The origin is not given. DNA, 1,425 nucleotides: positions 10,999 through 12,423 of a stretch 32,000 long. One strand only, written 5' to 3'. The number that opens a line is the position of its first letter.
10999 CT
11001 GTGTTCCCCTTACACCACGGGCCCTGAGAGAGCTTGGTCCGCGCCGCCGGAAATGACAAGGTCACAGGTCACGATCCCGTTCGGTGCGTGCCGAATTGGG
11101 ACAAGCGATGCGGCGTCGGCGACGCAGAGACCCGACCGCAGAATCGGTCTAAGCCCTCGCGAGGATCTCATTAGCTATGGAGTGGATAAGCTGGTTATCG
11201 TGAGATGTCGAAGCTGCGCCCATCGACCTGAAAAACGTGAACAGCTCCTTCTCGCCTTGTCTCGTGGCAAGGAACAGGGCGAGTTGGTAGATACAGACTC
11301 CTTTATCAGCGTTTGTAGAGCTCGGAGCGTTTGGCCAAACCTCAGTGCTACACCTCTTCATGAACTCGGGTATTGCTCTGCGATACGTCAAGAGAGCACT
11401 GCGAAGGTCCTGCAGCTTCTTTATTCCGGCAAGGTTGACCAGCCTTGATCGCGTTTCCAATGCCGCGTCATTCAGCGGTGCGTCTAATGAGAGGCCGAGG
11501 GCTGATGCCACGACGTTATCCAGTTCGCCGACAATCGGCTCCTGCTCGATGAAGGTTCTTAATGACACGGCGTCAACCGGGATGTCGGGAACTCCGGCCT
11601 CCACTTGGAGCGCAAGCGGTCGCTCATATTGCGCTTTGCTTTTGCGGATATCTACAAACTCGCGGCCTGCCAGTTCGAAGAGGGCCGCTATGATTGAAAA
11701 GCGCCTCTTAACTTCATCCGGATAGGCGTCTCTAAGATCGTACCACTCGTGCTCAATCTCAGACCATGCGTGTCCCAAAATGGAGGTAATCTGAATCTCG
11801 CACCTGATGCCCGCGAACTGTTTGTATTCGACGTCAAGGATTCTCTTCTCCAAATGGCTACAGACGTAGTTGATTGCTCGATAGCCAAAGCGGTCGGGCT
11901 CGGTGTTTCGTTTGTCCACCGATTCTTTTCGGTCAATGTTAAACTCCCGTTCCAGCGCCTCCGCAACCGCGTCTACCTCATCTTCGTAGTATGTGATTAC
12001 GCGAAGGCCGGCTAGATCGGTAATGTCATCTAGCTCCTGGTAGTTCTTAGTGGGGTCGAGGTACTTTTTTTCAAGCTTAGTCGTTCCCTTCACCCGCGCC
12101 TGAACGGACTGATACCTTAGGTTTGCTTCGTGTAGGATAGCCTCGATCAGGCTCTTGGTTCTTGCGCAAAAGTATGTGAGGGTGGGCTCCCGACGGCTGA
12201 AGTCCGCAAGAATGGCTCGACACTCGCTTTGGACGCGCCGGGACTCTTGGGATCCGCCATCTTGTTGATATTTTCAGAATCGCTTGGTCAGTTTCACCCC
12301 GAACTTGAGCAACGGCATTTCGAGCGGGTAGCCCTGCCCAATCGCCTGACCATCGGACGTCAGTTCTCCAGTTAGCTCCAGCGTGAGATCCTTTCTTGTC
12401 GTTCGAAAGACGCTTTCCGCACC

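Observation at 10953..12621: pdxS and pdxT are split by a co-directional GrlR-like / RelA-SpoT-homologue / odd-tRNA cassette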

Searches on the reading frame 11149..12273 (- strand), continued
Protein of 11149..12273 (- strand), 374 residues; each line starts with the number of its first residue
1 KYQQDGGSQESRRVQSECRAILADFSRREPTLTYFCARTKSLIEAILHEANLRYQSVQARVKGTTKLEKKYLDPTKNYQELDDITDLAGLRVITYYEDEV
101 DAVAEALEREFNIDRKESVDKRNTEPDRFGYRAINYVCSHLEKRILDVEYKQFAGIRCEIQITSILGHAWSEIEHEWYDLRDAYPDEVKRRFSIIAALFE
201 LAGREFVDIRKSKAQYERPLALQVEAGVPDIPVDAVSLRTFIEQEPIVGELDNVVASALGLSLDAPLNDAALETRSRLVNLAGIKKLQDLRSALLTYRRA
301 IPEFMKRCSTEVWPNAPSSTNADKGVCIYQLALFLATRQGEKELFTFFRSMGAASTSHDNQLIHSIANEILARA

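Call 83: search_protein_families(library=pfam, proteins=[L001:7283-8086:+, L001:8512-9165:-, L001:8936-9733:+, L001:9769-10602:+, L001:10612-11532:-, L002:7215-7553:+, L002:7550-7864:+, L001:7761-8300:+, L001:11182-11613:+], max_evalue=0.001)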
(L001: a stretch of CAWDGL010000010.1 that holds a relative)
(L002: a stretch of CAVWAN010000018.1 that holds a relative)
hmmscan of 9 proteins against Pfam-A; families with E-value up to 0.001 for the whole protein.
L001:7283-8086:+ (267 aa): 0 families

L001:8512-9165:- (217 aa): 3 families
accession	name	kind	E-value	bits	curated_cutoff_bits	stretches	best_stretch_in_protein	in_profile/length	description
PF07366.18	SnoaL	-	1.1e-19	71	28.4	1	58-183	3-126/126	SnoaL-like polyketide cyclase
PF12680.13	SnoaL_2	-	2.6e-16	60.5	27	1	59-168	1-100/102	SnoaL-like domain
PF07858.18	LEH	-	0.00035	21.3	24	1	56-182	4-119/122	Limonene-1,2-epoxide hydrolase catalytic domain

L001:8936-9733:+ (265 aa): 0 families

L001:9769-10602:+ (277 aa): 1 family
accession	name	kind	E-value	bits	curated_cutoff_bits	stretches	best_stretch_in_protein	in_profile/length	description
PF06764.17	DUF1223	-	2.8e-52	178.1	30.7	1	51-260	1-202/202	Protein of unknown function (DUF1223)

L001:10612-11532:- (306 aa): 1 family
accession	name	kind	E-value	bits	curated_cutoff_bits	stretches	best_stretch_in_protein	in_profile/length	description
PF03988.17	DUF347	-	6.4e-61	202.9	28.2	4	65-114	1-50/52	Repeat of Unknown Function (DUF347)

L002:7215-7553:+ (112 aa): 0 families

L002:7550-7864:+ (104 aa): 1 family
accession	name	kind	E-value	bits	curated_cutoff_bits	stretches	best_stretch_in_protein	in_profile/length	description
PF05016.21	ParE_toxin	-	4e-10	40.6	23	1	7-99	2-88/89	ParE toxin of type II toxin-antitoxin system, parDE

L001:7761-8300:+ (179 aa): 0 families

L001:11182-11613:+ (143 aa): 0 families

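Call 95: search_dna_similar(query=L108:2954-3862:-, collection=phages, mode=protein, max_rows=8)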
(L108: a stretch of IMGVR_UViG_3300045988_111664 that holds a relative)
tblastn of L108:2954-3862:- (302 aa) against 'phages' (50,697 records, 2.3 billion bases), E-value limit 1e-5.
Records with a match: 575; places in all: 575; records where one place covers at least 80% of the query: 505.
Best place of each record, by identity: >=99% 66; 95-99% 9; 80-90% 20; 60-80% 145; <60% 335.
By first word of the organism name: Burkholderia 92; Klebsiella 82; Escherichia 66; Ralstonia 59; Yersinia 47; Salmonella 28; Vibrio 28; Peduovirus 18; Pseudomonas 18; Aeromonas 17; and 40 more.
By host as written in the record: Klebsiella pneumoniae 56; - 53; Ralstonia solanacearum 50; Burkholderia pseudomallei 32; Yersinia pestis EV76-CN 29; Escherichia coli 25; Burkholderia sp. 25; Yersinia enterocolitica 10; and 175 more.
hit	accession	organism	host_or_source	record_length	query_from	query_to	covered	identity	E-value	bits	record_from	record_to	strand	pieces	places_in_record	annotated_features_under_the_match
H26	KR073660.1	Escherichia phage pro147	Escherichia coli DE048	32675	1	302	100%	99.7%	0e+0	603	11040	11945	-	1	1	baseplate assembly protein J | tail protein I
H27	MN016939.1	Bacteriophage R18C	rabbit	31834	1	302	100%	99.7%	0e+0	603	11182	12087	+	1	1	baseplate assembly protein J | tail protein I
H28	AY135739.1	Escherichia phage Wphi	Escherichia coli W strain ATCC9637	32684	1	302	100%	99.7%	0e+0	603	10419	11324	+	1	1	J: gpJ | I: gpI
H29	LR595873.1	Peduovirus P24B2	-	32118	1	302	100%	99.7%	0e+0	603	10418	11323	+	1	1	Baseplate assembly protein J | Phage tail fibers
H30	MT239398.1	Yersinia phage P37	Yersinia pestis EV76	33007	1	302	100%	99.7%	0e+0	603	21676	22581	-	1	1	baseplate assembly protein | tail protein I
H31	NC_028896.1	Escherichia phage pro147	Escherichia coli DE048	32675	1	302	100%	99.7%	0e+0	603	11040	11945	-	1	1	baseplate protein | tail protein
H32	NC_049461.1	Bacteriophage R18C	rabbit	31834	1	302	100%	99.7%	0e+0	603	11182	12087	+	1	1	baseplate protein | tail protein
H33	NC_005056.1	Escherichia phage Wphi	Escherichia coli W strain ATCC9637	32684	1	302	100%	99.7%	0e+0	603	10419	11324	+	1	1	J: baseplate protein | I: tail protein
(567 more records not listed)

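Call 96: search_dna_similar(query=L112:2695-4425:-, collection=phages, mode=protein, max_rows=8)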
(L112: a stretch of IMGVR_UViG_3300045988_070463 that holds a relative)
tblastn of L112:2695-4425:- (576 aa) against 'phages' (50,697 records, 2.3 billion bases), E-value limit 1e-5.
Records with a match: 2629; places in all: 2630; records where one place covers at least 80% of the query: 1815.
Best place of each record, by identity: <60% 2629.
By first word of the organism name: Lactococcus 484; Staphylococcus 264; Streptococcus 238; Vibrio 219; Mycobacterium 156; Enterococcus 144; Arthrobacter 112; Paenibacillus 110; Gordonia 97; Streptomyces 74; and 101 more.
By host as written in the record: - 302; Lactococcus lactis 301; Mycobacterium smegmatis mc2 155 108; Staphylococcus aureus 77; Arthrobacter sp. ATCC 21022 62; Gordonia terrae 3612 56; Ralstonia solanacearum 49; Enterococcus faecalis 43; and 711 more.
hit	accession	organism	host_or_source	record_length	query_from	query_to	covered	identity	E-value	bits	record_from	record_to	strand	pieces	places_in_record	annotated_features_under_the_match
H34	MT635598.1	Bacteroides phage Bacuni_F1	Bacteroides sp.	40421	1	570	99%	51.0%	0e+0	582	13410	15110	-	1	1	putative terminase large subunit | putative terminase small subunit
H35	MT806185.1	Bacteroides phage F4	Bacteroides uniformis MB18-80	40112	1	570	99%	51.0%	0e+0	582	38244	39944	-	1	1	putative terminase large subunit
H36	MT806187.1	Bacteroides phage F2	Bacteroides uniformis MB18-33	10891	1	570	99%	51.0%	0e+0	582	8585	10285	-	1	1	putative terminase large subunit | putative terminase small subunit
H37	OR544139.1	Pasteurella phage Pmp8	Pasteurella multocida Pm1621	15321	57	576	90%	31.1%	2e-50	193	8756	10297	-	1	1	terminase large subunit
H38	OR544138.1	Pasteurella phage Pmp7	Pasteurella multocida Past29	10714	57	576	90%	30.7%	7e-50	191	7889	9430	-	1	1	terminase large subunit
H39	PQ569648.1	Klebsiella phage P12620-1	Klebsiella sp.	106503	58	567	89%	30.6%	2e-51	196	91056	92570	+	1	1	hypothetical protein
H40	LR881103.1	Escherichia phage vB_KppS-Ant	induced prophage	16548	58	567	89%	30.5%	1e-51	196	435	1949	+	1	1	terminase gp2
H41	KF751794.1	Campylobacter phage CJIE4-2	Campylobacter jejuni subsp. jejuni ...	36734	74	562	85%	31.5%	1e-55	209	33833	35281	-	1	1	terminase large subunit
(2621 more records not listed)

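Call 97: search_solved_structures(query=L108:4971-6071:+, max_evalue=10)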
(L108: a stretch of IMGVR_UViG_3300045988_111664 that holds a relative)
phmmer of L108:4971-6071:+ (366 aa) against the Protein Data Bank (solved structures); distinct sequences matched with E-value up to 10: 13.
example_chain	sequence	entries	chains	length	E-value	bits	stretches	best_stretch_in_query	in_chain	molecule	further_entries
2be3_A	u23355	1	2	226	1.1e-15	61.2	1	39-209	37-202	GTP pyrophosphokinase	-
5f2v_V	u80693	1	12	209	3.2e-15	59.7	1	25-213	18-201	GTP pyrophosphokinase YjbM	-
5ded_D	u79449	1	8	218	3.6e-15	59.5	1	24-213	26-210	GTP pyrophosphokinase YjbM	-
5dec_A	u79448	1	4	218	3.7e-15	59.4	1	23-213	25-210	GTP pyrophosphokinase YjbM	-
6fgk_A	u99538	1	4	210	1.1e-13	54.6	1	6-204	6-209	GTP pyrophosphokinase YwaC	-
3l9d_A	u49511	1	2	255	9.1e-13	51.6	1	44-210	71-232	Putative GTP pyrophosphokinase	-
6ewz_A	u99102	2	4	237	1.1e-12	51.3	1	43-206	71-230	GTP pyrophosphokinase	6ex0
6fgj_A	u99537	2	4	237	1.9e-12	50.5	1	43-204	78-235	GTP pyrophosphokinase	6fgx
7ztb_A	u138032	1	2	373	0.2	14.3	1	72-220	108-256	RelA/SpoT family protein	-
9erv_A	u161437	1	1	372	0.2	14.3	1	72-220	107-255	RelA/SpoT family protein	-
9r2b_B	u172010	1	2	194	0.26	13.9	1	187-241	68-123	de novo-designed alpha-helical barrel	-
6o35_A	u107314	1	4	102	0.53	12.9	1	171-252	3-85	de novo designed WSHC8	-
2j6p_A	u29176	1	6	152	1.5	11.4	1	254-288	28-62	SB(V)-AS(V) REDUCTASE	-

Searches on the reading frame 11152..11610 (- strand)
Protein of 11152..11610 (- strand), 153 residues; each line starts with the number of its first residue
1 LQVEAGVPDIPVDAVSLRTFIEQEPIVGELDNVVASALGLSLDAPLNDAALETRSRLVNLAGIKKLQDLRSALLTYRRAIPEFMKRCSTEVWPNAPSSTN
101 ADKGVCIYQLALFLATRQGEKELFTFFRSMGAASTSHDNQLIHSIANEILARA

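Call 71: search_protein_families(library=pfam, proteins=[window:11152-11610:-], max_evalue=10)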
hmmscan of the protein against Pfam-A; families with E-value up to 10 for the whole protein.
window:11152-11610:- (153 aa): 0 families

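Call 88: search_protein_representatives(protein=window:11152-11610:-)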
Query: 153 residues. Proteins with E-value up to 0.001 (for the whole library): 66; up to 1e-10: 33; up to 1e-30: 1. The best 66 are listed.
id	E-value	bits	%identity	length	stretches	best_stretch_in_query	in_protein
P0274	2.0e-32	128.3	45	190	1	2-151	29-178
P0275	6.4e-28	113.8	40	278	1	1-151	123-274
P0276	8.3e-28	113.4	41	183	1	1-151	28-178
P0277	7.6e-26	107.0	46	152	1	7-134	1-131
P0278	6.0e-23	97.7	44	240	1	2-124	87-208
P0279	2.7e-22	95.5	40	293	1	2-139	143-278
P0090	3.7e-21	91.9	41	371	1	2-149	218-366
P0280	4.9e-20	88.2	36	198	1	2-149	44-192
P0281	6.9e-20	87.7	43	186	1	5-131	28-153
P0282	8.4e-20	87.5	38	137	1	21-151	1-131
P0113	4.2e-19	85.2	40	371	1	2-151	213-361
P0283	2.5e-18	82.7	42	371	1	2-122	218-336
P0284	4.0e-18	82.0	39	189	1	1-151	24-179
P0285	7.3e-18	81.2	38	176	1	1-151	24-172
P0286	1.2e-17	80.4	37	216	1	2-128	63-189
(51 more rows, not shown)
